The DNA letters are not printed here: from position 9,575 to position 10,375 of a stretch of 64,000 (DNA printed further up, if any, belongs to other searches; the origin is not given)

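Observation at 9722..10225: Stand-alone TARG1/DarG-like macro domain with a polybasic N-terminal tail and no DarT partner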

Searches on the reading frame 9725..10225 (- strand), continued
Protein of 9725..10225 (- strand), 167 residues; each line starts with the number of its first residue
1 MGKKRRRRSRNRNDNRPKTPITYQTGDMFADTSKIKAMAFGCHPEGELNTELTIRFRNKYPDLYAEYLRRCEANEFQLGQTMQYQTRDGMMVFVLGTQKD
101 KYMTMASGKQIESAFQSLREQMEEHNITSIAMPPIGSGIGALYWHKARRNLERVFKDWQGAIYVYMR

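Call 30: search_solved_structures(query=A2, max_evalue=0.001, show_alignments=4)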
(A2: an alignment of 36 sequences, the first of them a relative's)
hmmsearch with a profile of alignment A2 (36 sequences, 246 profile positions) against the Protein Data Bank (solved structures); distinct sequences matched with E-value up to 0.001: 18.
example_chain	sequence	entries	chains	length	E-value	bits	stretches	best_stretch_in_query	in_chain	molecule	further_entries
5m3i_A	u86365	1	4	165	1.5e-36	129.2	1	19-164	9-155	RNase III inhibitor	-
5m31_A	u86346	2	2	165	9.7e-34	120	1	20-171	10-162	Appr-1-p processing domain protein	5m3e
2lgr_A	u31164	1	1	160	4.2e-27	98.3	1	15-167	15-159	Uncharacterized protein C6orf130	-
2l8r_A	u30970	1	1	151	4.5e-27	98.2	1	17-167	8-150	Uncharacterized protein C6orf130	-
4j5q_A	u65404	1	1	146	7.6e-27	97.5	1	20-167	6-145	O-acetyl-ADP-ribose deacetylase 1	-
4j5r_A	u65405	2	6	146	1.1e-26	97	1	20-167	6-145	O-acetyl-ADP-ribose deacetylase 1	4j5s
2eee_A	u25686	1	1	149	1.1e-26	96.9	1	20-167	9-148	Uncharacterized protein C6orf130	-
7omu_AAA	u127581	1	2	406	1.1e-25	93.6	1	18-167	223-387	Macro domain-containing protein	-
5e3b_A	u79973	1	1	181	7.7e-17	64.7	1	19-168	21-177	Macrodomain protein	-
6lfu_A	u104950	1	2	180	5.1e-16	62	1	20-100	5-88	ADP-ribose 1''-phosphate phosphatase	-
6lft_A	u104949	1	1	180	2.3e-15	59.8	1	20-100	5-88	ADP-ribose 1''-phosphate phosphatase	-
6lfq_A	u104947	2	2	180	3.2e-15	59.4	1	20-100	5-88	ADP-ribose 1''-phosphate phosphatase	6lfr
6lfs_A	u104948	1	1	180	4.3e-14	55.7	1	20-100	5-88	ADP-ribose 1''-phosphate phosphatase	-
2fg1_A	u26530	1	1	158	6.4e-14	55.1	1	18-166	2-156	conserved hypothetical protein BT1257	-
2afc_A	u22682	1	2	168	1.4e-13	54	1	20-167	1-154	conserved hypothetical protein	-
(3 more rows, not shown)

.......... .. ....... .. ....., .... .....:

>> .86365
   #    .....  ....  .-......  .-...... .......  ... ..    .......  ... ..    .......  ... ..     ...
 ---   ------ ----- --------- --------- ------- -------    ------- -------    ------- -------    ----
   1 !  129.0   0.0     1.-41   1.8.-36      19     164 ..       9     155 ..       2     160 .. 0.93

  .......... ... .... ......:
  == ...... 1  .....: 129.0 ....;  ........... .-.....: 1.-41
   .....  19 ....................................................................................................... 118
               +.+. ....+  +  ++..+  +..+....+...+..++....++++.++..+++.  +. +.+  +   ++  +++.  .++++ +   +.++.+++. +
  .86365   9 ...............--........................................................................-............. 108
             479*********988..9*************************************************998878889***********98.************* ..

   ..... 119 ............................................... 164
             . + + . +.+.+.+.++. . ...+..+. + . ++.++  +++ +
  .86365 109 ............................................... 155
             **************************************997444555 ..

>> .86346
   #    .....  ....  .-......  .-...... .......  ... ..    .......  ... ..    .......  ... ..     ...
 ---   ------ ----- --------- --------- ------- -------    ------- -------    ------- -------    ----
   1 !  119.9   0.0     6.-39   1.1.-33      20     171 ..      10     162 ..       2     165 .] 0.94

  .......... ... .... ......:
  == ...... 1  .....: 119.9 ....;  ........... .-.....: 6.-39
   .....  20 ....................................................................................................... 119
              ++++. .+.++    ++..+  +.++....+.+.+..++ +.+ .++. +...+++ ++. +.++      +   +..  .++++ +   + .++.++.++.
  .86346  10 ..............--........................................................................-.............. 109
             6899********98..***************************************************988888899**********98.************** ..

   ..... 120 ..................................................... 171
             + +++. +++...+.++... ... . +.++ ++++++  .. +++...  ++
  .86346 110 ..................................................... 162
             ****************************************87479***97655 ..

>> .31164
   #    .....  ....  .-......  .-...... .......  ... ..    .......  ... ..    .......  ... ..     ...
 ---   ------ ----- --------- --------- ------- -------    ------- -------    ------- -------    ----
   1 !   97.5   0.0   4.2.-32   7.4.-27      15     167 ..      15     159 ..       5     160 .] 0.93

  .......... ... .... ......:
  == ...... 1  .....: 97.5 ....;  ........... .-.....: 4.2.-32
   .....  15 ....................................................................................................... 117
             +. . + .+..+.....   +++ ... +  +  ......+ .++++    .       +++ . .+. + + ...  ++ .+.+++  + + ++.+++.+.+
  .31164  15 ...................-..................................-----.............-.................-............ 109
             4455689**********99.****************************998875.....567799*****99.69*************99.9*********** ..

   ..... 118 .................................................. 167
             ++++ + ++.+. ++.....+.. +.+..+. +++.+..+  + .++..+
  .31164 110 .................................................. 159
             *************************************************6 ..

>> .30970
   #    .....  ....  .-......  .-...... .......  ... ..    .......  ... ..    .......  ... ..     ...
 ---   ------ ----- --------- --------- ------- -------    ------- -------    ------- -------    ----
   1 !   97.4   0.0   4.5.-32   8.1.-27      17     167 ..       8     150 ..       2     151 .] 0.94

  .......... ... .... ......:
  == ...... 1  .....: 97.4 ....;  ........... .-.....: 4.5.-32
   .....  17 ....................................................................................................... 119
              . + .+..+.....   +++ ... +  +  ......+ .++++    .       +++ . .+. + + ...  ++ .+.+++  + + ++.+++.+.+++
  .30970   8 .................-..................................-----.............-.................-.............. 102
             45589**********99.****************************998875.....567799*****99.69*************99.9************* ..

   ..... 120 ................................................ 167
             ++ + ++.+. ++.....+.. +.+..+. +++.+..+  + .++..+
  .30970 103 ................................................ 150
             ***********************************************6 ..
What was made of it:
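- Closest known: SCO6735 of Streptomyces coelicolor. Different: The profile match is much weaker than to DarG (7.7e-17 against 1.5e-36, call 30).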

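Call 35: search_protein_families(library=padloc, alignment_id=A3, max_evalue=0.001)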
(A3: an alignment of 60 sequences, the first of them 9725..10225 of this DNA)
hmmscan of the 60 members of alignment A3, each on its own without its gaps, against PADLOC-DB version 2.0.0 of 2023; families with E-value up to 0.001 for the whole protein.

A. member 1, window:9725-10225:- (167 aa): 1 family
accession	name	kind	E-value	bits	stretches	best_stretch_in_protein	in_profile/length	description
PDLC02990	DarG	-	1.8e-23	81.5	1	21-165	2-143/329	-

B. families by the number of members that match (of 60 scanned): 62 families (the first 25 are shown)
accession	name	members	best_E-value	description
PDLC04134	mad2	3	9.8e-19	mads_2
PDLC04053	PD-T4-6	1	2.5e-83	-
PDLC04043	PD-T4-6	1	1.6e-81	-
PDLC04042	PD-T4-6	1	8e-79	-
PDLC04039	PD-T4-6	1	1.8e-77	-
PDLC04061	PD-T4-6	1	2.5e-77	-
PDLC04054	PD-T4-6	1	2.1e-75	-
PDLC04060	PD-T4-6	1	3.4e-75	-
PDLC04052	PD-T4-6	1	1.7e-68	-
PDLC04041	PD-T4-6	1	2.7e-68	-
PDLC04057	PD-T4-6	1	4.4e-67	-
PDLC04048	PD-T4-6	1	4.7e-62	-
PDLC04047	PD-T4-6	1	9.7e-61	-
PDLC04040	PD-T4-6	1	1.9e-60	-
PDLC04138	mad6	1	2.7e-60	mads_6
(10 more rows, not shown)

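Call 36: search_protein_families(library=pfam, alignment_id=A3, max_evalue=0.00001)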
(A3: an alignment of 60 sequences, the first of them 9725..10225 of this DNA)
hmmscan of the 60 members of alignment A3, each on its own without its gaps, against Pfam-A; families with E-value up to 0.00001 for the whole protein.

A. member 1, window:9725-10225:- (167 aa): 1 family
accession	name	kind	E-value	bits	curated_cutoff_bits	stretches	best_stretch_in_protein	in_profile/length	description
PF01661.27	Macro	-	9.1e-09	35.7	22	1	55-149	17-116/118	Macro domain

B. families by the number of members that match (of 60 scanned): 75 families (the first 25 are shown)
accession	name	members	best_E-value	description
PF00072.30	Response_reg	3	8.7e-23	Response regulator receiver domain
PF13649.12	Methyltransf_25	3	3.9e-16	Methyltransferase domain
PF13847.12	Methyltransf_31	3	1.1e-09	Methyltransferase domain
PF08242.18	Methyltransf_12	2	7.8e-16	Methyltransferase domain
PF08241.18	Methyltransf_11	2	2.3e-13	Methyltransferase domain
PF07992.20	Pyr_redox_2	2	2.1e-12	Pyridine nucleotide-disulphide oxidoreductase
PF01266.30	DAO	2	7e-10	FAD dependent oxidoreductase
PF06874.16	FBPase_2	1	3.5e-284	Firmicute fructose-1,6-bisphosphatase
PF00890.30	FAD_binding_2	1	1.7e-96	FAD binding domain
PF03462.23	PCRF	1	5.8e-77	PCRF domain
PF00291.31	PALP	1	2.6e-69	Pyridoxal-phosphate dependent enzyme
PF00211.25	Guanylate_cyc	1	1.1e-63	Adenylate and Guanylate cyclase catalytic domain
PF02481.21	DNA_processg_A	1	7.5e-52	DNA recombination-mediator protein A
PF01244.27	Peptidase_M19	1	3.2e-50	Membrane dipeptidase (Peptidase family M19)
PF00069.31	Pkinase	1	4.9e-43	Protein kinase domain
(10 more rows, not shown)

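Call 37: search_protein_families(library=pfam, proteins=[L007:2908-3531:+, L007:4119-4364:+], max_evalue=0.1)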
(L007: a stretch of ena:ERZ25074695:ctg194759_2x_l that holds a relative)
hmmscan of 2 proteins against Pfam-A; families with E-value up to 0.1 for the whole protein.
L007:2908-3531:+ (208 aa): 18 families
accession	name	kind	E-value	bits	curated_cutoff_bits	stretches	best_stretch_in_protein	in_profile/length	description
PF13646.12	HEAT_2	-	4.1e-31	107.6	27.7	3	139-207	3-72/88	HEAT repeats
PF02985.28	HEAT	-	4.7e-16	57.8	23.5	2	102-125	4-27/31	HEAT repeat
PF03130.22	HEAT_PBS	-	7e-15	54.3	20.9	2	151-177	1-27/27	PBS lyase HEAT-like repeat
PF13513.12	HEAT_EZ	-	2.1e-12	47.7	27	3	114-162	3-55/55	HEAT-like repeat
PF01602.26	Adaptin_N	-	1.8e-07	30.6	37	2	103-196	84-181/524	Adaptin N terminal region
PF12717.13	Cnd1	-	1.2e-06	29.2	26.4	1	101-165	24-88/162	non-SMC mitotic condensation complex subunit 1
PF20168.4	PDS5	-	1.5e-06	26.8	27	1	108-193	294-387/1053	Sister chromatid cohesion protein PDS5 protein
PF21581.3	SCD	-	2.2e-05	25.1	27.5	0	173-193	37-57/75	Stromalin conservative domain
PF25767.1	ARM_TBCD_2nd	-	2.3e-05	24.3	29.7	0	99-126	78-105/245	Tubulin-specific chaperone D-like, ARM repeats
PF25786.1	HEAT_GCN1_C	-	0.00027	21.4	27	1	97-188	26-130/151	GCN1-like, C-terminal HEAT repeats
PF22646.2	PPP2R1A-like_HEAT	-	0.0021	18.9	27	0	170-192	11-33/78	PPP2R1A-like HEAT repeat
PF24714.1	TOR1L1_N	-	0.0072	16.1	43.3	0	99-133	212-246/281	TORTIFOLIA1 N-terminal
PF12755.13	Vac14_Fab1_bd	-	0.0074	17.3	22.1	0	120-164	13-56/97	Vacuolar 14 Fab1-binding region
PF24492.1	HEAT_ECM29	-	0.011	16.3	27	0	103-134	117-149/160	Proteasome adapter and scaffold protein ECM29, HEAT-repeat domain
PF01347.28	Vitellogenin_N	-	0.029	13.4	24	0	105-196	469-562/590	Lipoprotein amino terminal region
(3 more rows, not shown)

L007:4119-4364:+ (82 aa): 1 family
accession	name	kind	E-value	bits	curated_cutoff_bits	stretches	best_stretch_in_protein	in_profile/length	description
PF20354.3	DUF6649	-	0.033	14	27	1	16-69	78-131/227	Family of unknown function (DUF6649)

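Call 46: find_homologous_proteins(query=A5, max_evalue=1e-20)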
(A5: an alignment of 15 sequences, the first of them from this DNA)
Query A5 (15 sequences) (149 aa, profile of the alignment): 79 proteins with E <= 1e-20 among 781 candidates.
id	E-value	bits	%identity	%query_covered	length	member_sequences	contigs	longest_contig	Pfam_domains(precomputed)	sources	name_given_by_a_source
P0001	3.2e-67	243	100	100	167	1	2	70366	PF01661.28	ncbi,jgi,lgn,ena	jgi:hypothetical protein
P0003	6.0e-67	242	68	100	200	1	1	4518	PF01661.28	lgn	-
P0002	7.8e-66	238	67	100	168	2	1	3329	-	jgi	jgi:O-acetyl-ADP-ribose deacetylase (regulator of RNase III)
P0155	8.8e-65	235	59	100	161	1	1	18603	PF01661.28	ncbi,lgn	ncbi:MAG: macro domain-containing protein [Chloroflexota bacterium]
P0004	1.3e-64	234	65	100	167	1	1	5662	PF01661.28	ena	-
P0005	1.5e-64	234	62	99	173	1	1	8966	PF01661.28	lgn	-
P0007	5.1e-62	226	43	99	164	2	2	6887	PF01661.28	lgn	-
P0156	2.5e-61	224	45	99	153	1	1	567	PF01661.28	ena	-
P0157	2.7e-61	224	43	99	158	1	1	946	PF01661.28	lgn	-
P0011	2.8e-61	224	40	99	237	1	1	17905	PF01661.28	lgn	-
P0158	4.8e-61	223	47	99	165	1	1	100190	PF01661.28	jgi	-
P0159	7.0e-61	222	46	99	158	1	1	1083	PF01661.28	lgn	-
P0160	2.1e-60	221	58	99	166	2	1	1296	PF01661.28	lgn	-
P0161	2.9e-60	220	56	99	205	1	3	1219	-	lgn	-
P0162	1.6e-59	218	47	99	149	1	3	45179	PF01661.28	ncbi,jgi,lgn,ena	jgi:O-acetyl-ADP-ribose deacetylase (regulator of RNase III)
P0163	3.4e-59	217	44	99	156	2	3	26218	PF01661.28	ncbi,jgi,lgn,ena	jgi:O-acetyl-ADP-ribose deacetylase (regulator of RNase III)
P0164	5.0e-59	216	45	99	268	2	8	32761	PF01661.28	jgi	jgi:hypothetical protein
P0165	6.8e-59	216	44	99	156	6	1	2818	PF01661.28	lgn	-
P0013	9.8e-59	215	41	99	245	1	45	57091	-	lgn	-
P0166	2.0e-58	214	46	99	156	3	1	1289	PF01661.28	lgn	-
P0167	3.4e-58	214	46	99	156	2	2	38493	PF01661.28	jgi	-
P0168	3.3e-57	210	43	99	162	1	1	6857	PF01661.28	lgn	-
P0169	1.0e-55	206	49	94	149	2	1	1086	PF01661.28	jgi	jgi:O-acetyl-ADP-ribose deacetylase (regulator of RNase III)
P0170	2.5e-54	201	44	99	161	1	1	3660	PF01661.28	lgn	-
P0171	1.4e-53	199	47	100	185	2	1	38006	PF01661.28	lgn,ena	-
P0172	7.0e-50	187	41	98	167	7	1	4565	PF01661.28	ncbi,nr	ncbi:MAG TPA: macro domain-containing protein [Ktedonobacterales bacterium]|nr:macro domain-containi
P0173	1.6e-49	185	46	100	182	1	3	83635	PF01661.28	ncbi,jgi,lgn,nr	ncbi:MAG: hypothetical protein CUN56_04460 [Phototrophicales bacterium]|nr:MAG: hypothetical protein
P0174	1.7e-49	185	41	98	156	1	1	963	PF01661.28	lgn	-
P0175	3.2e-49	185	41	98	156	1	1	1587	PF01661.28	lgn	-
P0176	1.3e-48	183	39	98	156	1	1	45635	PF01661.28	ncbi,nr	ncbi:MAG: macro domain-containing protein [Anaerolineae bacterium]|nr:macro domain-containing protei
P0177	5.9e-48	180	42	98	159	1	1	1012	PF01661.28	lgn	-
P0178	4.4e-47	178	41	98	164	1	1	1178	PF01661.28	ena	-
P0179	6.7e-47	177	39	98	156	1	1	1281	PF01661.28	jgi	jgi:O-acetyl-ADP-ribose deacetylase (regulator of RNase III)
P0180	1.3e-46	176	41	98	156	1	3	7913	PF01661.28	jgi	jgi:O-acetyl-ADP-ribose deacetylase (regulator of RNase III)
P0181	1.5e-46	176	34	98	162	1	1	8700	PF01661.28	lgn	-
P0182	2.5e-46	175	37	98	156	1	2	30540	PF01661.28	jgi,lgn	-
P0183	3.9e-46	174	40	98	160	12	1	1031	PF01661.28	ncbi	-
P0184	4.6e-46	174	40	98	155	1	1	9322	PF01661.28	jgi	jgi:O-acetyl-ADP-ribose deacetylase (regulator of RNase III)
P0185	7.3e-46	174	37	98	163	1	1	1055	PF01661.28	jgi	jgi:O-acetyl-ADP-ribose deacetylase (regulator of RNase III)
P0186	9.6e-46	173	40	97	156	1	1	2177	PF01661.28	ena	-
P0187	1.5e-45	173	38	98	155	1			PF01661.28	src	-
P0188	2.4e-45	172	41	98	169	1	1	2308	PF01661.28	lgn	-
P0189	3.6e-45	171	38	98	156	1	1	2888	PF01661.28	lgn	-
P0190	5.0e-45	171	37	98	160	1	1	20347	PF01661.28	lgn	-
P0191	7.9e-45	170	37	99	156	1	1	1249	PF01661.28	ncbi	-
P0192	1.6e-44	169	39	97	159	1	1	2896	PF01661.28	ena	-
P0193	1.8e-44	169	38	98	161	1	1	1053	PF01661.28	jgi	jgi:O-acetyl-ADP-ribose deacetylase (regulator of RNase III)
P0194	2.4e-44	169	37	98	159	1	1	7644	PF01661.28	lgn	-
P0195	2.8e-44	168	39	99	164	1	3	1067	PF01661.28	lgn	-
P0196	3.2e-44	168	38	98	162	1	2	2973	PF01661.28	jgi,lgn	jgi:O-acetyl-ADP-ribose deacetylase (regulator of RNase III)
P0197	4.3e-44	168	39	97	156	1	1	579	PF01661.28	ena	-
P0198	1.0e-43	167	37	94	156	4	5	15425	PF01661.28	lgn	-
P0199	1.1e-43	167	43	98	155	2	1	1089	PF01661.28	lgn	-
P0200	1.4e-43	166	37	98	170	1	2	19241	PF01661.28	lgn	-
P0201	1.4e-43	166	41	98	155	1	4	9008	PF01661.28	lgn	-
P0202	1.7e-43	166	40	98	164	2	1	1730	PF01661.28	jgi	jgi:O-acetyl-ADP-ribose deacetylase (regulator of RNase III)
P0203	2.1e-43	166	39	94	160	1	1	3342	PF01661.28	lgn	-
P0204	2.5e-43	165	40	97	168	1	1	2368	PF01661.28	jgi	jgi:O-acetyl-ADP-ribose deacetylase (regulator of RNase III)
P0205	3.6e-43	165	37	97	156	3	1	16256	PF01661.28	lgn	-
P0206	4.3e-43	165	40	97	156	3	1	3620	PF01661.28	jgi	jgi:O-acetyl-ADP-ribose deacetylase (regulator of RNase III)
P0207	1.1e-42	163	39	98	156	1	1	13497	PF01661.28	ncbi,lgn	-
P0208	1.1e-42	163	38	99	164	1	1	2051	PF01661.28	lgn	-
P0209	1.8e-42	163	38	98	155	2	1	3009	PF01661.28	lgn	-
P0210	2.2e-42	162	40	98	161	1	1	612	PF01661.28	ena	-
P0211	3.6e-42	162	42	98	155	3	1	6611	PF01661.28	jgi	jgi:O-acetyl-ADP-ribose deacetylase (regulator of RNase III)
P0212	2.6e-41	159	36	98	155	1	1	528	PF01661.28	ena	-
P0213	4.1e-41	158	36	97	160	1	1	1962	PF01661.28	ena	-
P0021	1.7e-39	153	35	99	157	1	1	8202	PF01661.28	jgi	jgi:O-acetyl-ADP-ribose deacetylase (regulator of RNase III)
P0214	1.5e-38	150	35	97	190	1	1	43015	PF01661.28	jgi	jgi:O-acetyl-ADP-ribose deacetylase (regulator of RNase III)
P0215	4.4e-35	139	41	79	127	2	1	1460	PF01661.28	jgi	-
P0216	7.5e-32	128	37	98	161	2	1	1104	PF01661.28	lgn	-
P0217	1.5e-31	127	39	74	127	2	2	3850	PF01661.28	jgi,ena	-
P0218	7.6e-28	115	46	69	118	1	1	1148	PF01661.28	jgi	jgi:O-acetyl-ADP-ribose deacetylase (regulator of RNase III)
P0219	1.4e-25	108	33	79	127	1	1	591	PF01661.28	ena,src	-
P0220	1.6e-25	108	31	79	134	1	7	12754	PF01661.28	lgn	-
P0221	1.8e-25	107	36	64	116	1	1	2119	PF01661.28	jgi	jgi:O-acetyl-ADP-ribose deacetylase (regulator of RNase III)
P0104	2.4e-21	94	30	83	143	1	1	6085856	PF01661.28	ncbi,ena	-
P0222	2.6e-21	94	39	64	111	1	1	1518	PF01661.28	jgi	jgi:O-acetyl-ADP-ribose deacetylase (regulator of RNase III)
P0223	6.2e-21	93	31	98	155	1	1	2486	PF01661.28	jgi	-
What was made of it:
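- Closest known: Canonical Gln-type sister family. Same: These are the nearest relatives outside the clade (34-43% identity, call 46). They are stand-alone with Thr-Gln, and those that carry a source name are called 'macro domain-containing protein' or 'O-acetyl-ADP-ribose deacetylase' (call 46).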

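Call 47: predict_structure(alignment_id=A2)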
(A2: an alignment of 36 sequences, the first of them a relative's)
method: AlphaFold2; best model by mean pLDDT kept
length: 167 residues; sequences in the alignment: 36
mean_pLDDT: 92.7   pTM: 0.85
mean pLDDT of the five models: 92.7, 92.7, 92.6, 92.2, 90.7
residues with pLDDT >= 90: 134; 70-90: 25; 50-70: 8; < 50: 0
segments of 3 or more residues with pLDDT < 50: none
pLDDT, mean of each block of 10 residues (from residue 1): 68 76 95 93 93 94 98 98 97 97 95 98 98 92 94 96 95
secondary structure, 60 per line:
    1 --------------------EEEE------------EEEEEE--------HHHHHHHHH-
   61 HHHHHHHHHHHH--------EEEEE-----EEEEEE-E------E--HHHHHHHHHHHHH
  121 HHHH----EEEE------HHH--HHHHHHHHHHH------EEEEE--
elements in order: E21-24 E37-42 H51-59 H61-72 E81-85 E91-96 H108-124 E129-132 H144-154 E161-165
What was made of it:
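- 10166..10225 (-): Codons 1-20: polybasic, predicted-disordered N-terminal tail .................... (10 K/R, net charge +9). No secondary structure and pLDDT 68-76 in the model (call 47).
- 9731..10165 (-): Macro core, residues 21-165 (ALC1-like class: the DarG/TARG1/SCO6735 fold). AF2 pLDDT is above 90 over this range (call 47).
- Checked: AF2 model with mean pLDDT 92.7 (call 47). Residues 1-20 have no secondary structure in the model (call 47).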
